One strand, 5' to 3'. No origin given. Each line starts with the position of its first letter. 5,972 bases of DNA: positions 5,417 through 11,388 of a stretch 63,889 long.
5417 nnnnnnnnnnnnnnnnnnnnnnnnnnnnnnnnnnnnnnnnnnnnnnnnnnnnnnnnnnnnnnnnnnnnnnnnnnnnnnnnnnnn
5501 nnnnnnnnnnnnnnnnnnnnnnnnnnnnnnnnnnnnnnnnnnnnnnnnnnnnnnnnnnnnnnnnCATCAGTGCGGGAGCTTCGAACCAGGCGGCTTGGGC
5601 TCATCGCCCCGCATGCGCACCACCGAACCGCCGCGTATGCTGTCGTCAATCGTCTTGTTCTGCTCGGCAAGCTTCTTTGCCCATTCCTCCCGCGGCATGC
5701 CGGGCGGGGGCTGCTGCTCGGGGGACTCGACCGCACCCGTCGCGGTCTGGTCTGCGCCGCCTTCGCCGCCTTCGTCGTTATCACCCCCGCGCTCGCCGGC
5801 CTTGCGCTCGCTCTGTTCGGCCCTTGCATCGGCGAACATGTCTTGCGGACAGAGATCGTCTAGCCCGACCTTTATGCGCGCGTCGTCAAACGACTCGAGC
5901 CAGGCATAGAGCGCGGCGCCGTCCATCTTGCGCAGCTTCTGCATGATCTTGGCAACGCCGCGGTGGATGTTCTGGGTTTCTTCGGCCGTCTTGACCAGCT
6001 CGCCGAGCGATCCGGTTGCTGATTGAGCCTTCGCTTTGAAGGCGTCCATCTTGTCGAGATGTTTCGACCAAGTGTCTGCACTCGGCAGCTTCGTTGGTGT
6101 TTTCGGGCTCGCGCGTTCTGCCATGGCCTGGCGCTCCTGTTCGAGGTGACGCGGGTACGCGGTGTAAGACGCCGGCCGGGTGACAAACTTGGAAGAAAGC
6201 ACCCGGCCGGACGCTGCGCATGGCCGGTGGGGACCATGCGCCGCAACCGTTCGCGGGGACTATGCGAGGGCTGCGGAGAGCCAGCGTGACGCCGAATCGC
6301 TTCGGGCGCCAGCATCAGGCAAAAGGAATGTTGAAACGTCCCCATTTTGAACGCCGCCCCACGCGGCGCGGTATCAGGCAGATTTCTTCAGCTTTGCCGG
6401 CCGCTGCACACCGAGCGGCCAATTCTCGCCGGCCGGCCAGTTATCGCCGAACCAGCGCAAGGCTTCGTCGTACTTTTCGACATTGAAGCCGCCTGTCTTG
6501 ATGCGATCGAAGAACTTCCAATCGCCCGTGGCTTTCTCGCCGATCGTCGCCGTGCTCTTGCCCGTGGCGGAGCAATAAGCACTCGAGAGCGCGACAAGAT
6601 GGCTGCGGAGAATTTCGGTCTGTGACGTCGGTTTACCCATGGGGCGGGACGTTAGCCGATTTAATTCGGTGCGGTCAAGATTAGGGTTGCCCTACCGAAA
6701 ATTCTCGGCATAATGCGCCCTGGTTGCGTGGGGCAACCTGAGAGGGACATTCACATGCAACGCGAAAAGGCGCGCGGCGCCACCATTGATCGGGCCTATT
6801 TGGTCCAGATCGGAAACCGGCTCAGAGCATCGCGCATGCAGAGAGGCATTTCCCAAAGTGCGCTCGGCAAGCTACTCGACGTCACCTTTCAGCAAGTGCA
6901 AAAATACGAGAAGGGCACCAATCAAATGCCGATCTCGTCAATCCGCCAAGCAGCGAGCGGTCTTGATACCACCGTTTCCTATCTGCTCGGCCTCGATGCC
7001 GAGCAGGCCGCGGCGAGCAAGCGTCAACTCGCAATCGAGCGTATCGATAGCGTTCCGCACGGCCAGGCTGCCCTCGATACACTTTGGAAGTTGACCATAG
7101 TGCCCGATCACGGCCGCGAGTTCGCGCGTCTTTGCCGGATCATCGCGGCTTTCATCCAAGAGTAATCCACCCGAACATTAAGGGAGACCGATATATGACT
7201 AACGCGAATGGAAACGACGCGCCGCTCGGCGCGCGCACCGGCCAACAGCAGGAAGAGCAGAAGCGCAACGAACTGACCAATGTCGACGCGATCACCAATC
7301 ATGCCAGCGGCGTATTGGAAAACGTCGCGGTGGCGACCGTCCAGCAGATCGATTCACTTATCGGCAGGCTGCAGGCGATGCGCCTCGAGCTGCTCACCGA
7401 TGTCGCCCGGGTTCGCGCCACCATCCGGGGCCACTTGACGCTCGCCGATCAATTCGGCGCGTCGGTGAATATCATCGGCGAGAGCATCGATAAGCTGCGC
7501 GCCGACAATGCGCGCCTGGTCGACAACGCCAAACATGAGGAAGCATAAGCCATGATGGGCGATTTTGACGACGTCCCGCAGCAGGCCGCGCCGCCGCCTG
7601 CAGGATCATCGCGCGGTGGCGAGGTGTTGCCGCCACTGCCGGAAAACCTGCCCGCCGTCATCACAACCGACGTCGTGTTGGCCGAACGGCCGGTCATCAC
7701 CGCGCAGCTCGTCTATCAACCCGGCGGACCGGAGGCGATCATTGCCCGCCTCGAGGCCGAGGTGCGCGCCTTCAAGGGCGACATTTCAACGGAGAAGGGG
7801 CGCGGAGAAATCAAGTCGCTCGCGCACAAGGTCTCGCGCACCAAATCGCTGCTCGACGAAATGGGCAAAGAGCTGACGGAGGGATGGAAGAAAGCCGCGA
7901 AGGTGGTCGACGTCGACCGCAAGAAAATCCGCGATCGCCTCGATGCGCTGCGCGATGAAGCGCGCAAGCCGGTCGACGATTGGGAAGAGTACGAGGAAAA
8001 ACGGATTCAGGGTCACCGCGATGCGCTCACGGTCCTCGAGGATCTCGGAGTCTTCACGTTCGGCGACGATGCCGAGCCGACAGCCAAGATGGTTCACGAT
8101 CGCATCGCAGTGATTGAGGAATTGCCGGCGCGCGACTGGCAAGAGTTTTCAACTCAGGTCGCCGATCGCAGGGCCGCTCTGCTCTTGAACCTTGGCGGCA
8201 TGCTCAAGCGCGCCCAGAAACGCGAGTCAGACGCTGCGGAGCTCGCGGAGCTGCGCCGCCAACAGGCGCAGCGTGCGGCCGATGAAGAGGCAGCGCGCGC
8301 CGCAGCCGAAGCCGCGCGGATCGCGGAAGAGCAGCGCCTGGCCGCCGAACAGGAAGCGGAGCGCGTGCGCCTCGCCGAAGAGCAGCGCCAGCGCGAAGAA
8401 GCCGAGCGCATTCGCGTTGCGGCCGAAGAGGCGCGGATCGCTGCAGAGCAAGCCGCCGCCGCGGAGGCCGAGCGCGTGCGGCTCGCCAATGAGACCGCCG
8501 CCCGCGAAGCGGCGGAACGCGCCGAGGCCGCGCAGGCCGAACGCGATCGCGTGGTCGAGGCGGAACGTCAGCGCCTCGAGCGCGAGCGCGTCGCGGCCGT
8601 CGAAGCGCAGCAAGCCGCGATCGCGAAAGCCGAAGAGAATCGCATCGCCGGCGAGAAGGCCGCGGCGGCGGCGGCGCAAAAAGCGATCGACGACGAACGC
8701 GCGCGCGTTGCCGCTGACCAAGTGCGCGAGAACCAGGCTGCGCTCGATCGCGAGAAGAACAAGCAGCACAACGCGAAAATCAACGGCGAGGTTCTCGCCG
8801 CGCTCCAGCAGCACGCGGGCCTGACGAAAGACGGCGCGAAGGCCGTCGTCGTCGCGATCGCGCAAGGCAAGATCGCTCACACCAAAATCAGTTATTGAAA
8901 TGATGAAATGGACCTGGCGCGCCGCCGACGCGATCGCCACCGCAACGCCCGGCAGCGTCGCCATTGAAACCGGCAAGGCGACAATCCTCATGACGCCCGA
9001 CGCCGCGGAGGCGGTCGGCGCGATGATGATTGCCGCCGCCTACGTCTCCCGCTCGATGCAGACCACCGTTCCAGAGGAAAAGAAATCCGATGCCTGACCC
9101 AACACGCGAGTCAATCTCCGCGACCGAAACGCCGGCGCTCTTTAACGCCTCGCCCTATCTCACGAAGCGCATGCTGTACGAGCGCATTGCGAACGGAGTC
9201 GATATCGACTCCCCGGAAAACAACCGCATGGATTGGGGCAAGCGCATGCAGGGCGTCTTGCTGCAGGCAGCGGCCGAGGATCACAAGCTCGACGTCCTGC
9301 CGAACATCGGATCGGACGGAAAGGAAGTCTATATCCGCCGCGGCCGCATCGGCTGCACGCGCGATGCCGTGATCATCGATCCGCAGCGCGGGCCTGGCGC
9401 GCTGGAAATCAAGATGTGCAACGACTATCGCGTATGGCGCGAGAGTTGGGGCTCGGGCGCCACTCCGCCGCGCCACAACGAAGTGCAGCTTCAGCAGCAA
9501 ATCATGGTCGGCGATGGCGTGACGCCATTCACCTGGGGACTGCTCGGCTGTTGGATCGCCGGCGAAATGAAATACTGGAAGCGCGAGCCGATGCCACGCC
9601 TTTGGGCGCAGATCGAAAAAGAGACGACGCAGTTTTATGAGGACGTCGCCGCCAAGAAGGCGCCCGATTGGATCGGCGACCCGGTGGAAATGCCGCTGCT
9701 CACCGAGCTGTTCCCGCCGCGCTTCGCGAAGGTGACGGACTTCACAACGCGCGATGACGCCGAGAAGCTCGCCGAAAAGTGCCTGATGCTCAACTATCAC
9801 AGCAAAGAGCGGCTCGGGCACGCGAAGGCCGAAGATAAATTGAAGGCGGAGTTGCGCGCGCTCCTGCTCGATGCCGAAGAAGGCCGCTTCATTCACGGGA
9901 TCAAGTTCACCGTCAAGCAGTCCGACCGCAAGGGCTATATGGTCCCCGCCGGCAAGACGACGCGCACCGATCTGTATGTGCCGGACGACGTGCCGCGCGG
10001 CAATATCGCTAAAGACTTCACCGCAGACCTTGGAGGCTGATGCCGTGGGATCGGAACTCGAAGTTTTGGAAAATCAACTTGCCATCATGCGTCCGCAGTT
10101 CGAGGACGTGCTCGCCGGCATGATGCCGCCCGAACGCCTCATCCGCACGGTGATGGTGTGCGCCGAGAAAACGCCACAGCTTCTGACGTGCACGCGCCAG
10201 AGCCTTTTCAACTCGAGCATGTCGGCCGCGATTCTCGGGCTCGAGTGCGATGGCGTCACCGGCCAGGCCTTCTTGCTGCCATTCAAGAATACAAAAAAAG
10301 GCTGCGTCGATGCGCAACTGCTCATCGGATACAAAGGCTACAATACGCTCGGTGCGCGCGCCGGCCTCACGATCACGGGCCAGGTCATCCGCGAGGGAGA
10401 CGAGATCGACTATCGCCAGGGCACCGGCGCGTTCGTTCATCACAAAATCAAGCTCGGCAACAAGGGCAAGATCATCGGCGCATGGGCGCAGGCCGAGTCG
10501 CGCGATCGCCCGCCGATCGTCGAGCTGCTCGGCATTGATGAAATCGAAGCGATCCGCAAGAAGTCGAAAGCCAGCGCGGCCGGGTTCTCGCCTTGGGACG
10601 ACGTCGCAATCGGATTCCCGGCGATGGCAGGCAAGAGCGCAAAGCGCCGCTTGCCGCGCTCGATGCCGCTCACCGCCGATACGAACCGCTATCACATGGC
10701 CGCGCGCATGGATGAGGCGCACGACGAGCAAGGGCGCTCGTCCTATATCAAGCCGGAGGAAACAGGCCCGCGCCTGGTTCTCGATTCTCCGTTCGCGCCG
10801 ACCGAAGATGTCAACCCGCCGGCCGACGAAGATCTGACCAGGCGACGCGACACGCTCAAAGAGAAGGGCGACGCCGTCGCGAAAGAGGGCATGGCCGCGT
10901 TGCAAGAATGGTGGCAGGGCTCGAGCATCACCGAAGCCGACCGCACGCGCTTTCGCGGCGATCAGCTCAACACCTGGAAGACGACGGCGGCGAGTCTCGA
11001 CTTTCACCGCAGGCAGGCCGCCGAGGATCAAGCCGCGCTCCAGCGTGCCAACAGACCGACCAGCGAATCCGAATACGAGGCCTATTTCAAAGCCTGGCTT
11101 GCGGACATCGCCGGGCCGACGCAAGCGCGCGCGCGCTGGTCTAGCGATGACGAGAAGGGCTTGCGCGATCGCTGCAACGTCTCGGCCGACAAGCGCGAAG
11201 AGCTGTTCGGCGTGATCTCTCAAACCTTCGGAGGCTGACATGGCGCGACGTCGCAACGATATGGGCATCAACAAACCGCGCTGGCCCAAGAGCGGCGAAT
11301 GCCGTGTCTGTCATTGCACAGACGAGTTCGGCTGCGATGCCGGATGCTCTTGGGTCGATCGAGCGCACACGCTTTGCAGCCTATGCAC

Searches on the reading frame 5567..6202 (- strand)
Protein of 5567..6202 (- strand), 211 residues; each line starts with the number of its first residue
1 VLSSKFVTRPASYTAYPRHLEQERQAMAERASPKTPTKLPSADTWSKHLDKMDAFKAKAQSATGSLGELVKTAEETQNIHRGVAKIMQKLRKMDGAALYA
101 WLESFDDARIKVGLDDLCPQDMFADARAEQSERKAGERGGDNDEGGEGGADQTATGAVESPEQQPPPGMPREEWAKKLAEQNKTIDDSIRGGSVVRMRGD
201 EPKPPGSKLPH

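Call 48: search_protein_families(library=pfam, proteins=[window:5567-6202:-], max_evalue=0.05)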
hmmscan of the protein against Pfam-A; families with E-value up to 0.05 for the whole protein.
window:5567-6202:- (211 aa): 1 family
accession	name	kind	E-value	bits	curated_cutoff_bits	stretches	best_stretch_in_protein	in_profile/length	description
PF07361.16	Cytochrom_B562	-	0.041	14.9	30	0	37-97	17-75/102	Cytochrome b562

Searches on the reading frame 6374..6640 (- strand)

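Call 48: search_protein_families(library=pfam, proteins=[window:6374-6640:-], max_evalue=0.05)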
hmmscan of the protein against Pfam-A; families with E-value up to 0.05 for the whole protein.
window:6374-6640:- (88 aa): 0 families

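Call 81: search_protein_families(library=phrogs, proteins=[window:6374-6640:-], max_evalue=0.001)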
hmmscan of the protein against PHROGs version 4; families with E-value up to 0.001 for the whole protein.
window:6374-6640:- (88 aa): 1 family
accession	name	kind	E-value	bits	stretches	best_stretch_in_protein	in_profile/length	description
phrog_7669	-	unknown function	1.2e-19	71.4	1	10-87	7-85/105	-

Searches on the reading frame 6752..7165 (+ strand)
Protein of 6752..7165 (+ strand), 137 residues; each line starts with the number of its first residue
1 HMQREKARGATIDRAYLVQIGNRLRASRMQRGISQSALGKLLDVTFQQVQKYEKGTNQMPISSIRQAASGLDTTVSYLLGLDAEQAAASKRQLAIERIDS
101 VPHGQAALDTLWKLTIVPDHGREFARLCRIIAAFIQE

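Call 48: search_protein_families(library=pfam, proteins=[window:6752-7165:+], max_evalue=0.05)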
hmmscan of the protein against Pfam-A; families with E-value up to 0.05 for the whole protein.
window:6752-7165:+ (137 aa): 3 families
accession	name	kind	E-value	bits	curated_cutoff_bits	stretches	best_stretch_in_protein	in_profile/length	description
PF01381.28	HTH_3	-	3.2e-08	33.9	23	1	24-78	1-55/55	Helix-turn-helix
PF13560.12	HTH_31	-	4.4e-08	33.7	27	1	19-74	1-57/64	Helix-turn-helix domain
PF08667.16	BetR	-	0.006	17.1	21.6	1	15-89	5-79/148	BetR domain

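Call 81: search_protein_families(library=phrogs, proteins=[window:6752-7165:+], max_evalue=0.001)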
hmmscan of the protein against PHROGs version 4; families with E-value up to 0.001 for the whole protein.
window:6752-7165:+ (137 aa): 13 families
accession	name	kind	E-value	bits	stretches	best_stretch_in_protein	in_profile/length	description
phrog_8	-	transcription regulation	1.4e-11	45.5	1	20-86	77-143/346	transcriptional regulator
phrog_5823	-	transcription regulation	9e-11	42.5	1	19-91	6-80/404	transcriptional regulator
phrog_4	-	transcription regulation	1.1e-10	42.1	1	20-91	137-204/400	transcriptional repressor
phrog_2439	-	transcription regulation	3e-09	37.2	1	20-85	8-73/367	transcriptional regulator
phrog_2967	-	transcription regulation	4.7e-08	33.9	1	18-86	9-77/225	transcriptional regulator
phrog_3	-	transcription regulation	2e-07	32.1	1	18-85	87-152/430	transcriptional repressor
phrog_955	-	DNA, RNA and nucleotide metabolism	1.2e-06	29.3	1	15-79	20-87/142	HTH DNA binding protein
phrog_2328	-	transcription regulation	5.6e-06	27.2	1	19-79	15-75/128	transcriptional repressor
phrog_1373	-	transcription regulation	7.6e-06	27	1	14-92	58-136/166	transcriptional regulator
phrog_4836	-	transcription regulation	0.00011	22.9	1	19-93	75-149/194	CII-like regulator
phrog_1994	-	DNA, RNA and nucleotide metabolism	0.00048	21.1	1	22-86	2-66/170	DNA binding protein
phrog_18342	-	transcription regulation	0.00053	21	1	3-98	2-99/123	transcriptional repressor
phrog_38027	-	transcription regulation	0.00056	20.9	1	20-91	69-139/143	transcriptional repressor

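Call 86: find_homologous_proteins(query=window:6752-7165:+, max_evalue=1e-10)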
Query window:6752-7165:+ (137 aa): 25 proteins with E <= 1e-10 among 799 candidates.
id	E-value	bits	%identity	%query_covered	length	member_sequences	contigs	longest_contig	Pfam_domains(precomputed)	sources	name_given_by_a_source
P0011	4.0e-80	284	100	99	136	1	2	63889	PF01381.29,PF13560.13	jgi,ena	-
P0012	1.5e-13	69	51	57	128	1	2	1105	PF01381.29,PF13560.13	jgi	jgi:transcriptional regulator with XRE-family HTH domain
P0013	4.1e-12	64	54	49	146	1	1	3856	PF01381.29,PF13560.13,PF13443.13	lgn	-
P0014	4.8e-12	64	56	46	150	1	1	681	PF01381.29,PF13560.13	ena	-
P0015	6.2e-12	64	49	40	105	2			PF01381.29,PF13560.13,PF13443.13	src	-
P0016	7.1e-12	64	38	76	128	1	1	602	PF01381.29,PF13560.13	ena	-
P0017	9.1e-12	63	38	81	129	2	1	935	PF01381.29,PF13560.13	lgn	-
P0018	9.5e-12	63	57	45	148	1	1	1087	PF01381.29,PF13560.13,PF13443.13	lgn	-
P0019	1.0e-11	63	40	80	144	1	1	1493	PF01381.29,PF13560.13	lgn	-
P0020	1.0e-11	63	38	83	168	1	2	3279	PF01381.29,PF13560.13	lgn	-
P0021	1.1e-11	63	51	50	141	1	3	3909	PF01381.29,PF13560.13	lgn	-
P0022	1.4e-11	63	51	50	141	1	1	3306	PF01381.29,PF13560.13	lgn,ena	-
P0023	1.7e-11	62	56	45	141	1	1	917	PF01381.29,PF13560.13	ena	-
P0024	1.9e-11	62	47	57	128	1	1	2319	PF01381.29,PF13560.13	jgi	jgi:transcriptional regulator with XRE-family HTH domain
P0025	2.3e-11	62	50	52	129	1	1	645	PF01381.29,PF13560.13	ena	-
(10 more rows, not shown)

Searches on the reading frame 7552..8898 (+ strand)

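Call 25: search_protein_families(library=phrogs, proteins=[window:7552-8898:+], max_evalue=0.00001)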
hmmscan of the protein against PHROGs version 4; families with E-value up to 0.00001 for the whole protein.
window:7552-8898:+ (448 aa): 3 families
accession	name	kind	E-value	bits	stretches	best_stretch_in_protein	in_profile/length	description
phrog_1376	-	unknown function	3e-68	231.6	2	39-346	5-314/362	-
phrog_17211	-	unknown function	7.3e-23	82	1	39-148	5-113/116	-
phrog_16469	-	unknown function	1.3e-07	32.5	1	61-361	40-353/392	-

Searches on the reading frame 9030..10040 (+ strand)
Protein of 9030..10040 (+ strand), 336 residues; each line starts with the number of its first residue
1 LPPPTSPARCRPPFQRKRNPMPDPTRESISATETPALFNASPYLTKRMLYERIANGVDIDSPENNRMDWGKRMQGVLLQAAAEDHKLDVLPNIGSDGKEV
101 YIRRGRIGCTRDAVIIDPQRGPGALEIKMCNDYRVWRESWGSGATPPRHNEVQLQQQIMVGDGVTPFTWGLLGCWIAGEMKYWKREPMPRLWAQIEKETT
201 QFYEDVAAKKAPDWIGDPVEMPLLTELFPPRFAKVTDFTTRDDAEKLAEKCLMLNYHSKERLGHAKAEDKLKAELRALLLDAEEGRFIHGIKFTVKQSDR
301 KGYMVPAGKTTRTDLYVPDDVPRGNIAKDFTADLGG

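Call 74: search_protein_families(library=pfam, proteins=[window:9030-10040:+], max_evalue=0.01)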
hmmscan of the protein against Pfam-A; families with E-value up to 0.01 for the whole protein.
window:9030-10040:+ (336 aa): 1 family
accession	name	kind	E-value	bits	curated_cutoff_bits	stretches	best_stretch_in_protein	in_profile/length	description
PF09588.16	YqaJ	-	6.9e-05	23.6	22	1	26-160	7-146/150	YqaJ-like viral recombinase domain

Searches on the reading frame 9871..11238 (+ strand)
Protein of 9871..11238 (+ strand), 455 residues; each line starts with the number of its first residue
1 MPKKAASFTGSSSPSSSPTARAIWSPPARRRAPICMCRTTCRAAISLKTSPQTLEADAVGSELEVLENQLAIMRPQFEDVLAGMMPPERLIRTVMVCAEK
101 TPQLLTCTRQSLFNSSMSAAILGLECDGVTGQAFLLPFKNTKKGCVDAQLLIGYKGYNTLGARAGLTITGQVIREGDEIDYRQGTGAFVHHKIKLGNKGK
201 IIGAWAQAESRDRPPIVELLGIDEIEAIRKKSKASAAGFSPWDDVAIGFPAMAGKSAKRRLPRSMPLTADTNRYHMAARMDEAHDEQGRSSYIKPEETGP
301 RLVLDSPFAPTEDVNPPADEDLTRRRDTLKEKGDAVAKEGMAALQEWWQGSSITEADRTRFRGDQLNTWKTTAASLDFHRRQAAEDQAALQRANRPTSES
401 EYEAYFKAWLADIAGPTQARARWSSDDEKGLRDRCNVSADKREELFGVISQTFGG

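Call 25: search_protein_families(library=phrogs, proteins=[window:9871-11238:+], max_evalue=0.00001)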
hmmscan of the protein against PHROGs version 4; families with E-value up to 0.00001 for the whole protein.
window:9871-11238:+ (455 aa): 3 families
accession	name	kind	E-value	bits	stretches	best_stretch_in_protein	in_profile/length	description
phrog_148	-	DNA, RNA and nucleotide metabolism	4.6e-43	149.2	1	61-405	25-351/387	RecT-like ssDNA annealing protein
phrog_34786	-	unknown function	4.7e-13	50.3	1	57-143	22-108/116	-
phrog_19737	-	unknown function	1e-08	36.4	1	72-164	20-104/108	-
